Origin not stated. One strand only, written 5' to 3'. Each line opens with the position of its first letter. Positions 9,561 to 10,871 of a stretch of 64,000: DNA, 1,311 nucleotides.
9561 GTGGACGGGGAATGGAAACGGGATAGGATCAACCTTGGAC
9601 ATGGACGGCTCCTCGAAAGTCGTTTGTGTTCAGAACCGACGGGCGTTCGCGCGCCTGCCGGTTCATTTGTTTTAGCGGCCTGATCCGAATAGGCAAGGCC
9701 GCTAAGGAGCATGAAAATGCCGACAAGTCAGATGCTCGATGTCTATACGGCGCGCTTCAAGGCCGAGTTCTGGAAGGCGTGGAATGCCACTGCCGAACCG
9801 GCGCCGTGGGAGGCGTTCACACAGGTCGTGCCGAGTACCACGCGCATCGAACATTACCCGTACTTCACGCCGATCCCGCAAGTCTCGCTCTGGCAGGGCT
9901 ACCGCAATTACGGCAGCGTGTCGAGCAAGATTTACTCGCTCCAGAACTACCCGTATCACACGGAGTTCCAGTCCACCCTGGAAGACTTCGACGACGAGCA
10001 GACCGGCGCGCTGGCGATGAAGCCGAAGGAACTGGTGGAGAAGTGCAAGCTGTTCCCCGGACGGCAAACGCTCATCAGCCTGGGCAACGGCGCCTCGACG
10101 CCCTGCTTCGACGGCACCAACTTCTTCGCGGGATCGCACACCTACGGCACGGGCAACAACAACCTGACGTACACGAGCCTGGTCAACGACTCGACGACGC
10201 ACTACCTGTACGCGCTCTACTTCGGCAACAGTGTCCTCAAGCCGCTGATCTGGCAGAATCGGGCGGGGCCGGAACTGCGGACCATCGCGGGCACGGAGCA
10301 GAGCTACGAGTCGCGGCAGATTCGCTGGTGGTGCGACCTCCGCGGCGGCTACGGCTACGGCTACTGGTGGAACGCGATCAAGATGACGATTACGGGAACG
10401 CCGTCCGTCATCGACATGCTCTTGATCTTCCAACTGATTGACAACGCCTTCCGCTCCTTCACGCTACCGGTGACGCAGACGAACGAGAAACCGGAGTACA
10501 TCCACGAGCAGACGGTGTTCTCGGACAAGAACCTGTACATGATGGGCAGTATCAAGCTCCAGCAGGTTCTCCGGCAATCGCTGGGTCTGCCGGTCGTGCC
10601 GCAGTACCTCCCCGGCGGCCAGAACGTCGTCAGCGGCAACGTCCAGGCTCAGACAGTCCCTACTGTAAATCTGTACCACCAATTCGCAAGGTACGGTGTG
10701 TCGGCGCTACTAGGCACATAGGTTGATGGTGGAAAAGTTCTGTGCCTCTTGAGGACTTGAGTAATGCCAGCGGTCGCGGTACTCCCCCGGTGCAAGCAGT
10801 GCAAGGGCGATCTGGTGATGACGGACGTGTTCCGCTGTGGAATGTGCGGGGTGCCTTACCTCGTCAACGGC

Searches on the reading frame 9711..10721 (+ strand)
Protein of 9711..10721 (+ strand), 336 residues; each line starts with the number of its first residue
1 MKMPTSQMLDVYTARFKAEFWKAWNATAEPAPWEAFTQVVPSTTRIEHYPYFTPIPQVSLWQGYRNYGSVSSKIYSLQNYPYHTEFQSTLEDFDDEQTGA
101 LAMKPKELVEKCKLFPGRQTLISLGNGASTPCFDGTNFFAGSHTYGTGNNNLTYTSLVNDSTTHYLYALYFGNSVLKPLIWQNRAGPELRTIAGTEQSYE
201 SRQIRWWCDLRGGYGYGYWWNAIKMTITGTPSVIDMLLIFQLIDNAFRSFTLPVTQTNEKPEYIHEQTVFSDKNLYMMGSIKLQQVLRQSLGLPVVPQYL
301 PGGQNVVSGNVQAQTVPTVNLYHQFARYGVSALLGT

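Call 10: search_protein_families(library=phrogs, proteins=[window:9711-10721:+], max_evalue=0.00001)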
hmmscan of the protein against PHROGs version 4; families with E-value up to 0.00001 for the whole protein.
window:9711-10721:+ (336 aa): 1 family
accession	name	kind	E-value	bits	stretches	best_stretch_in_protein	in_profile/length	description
phrog_371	-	head and packaging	5.3e-34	118.9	1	3-230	3-236/303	major head protein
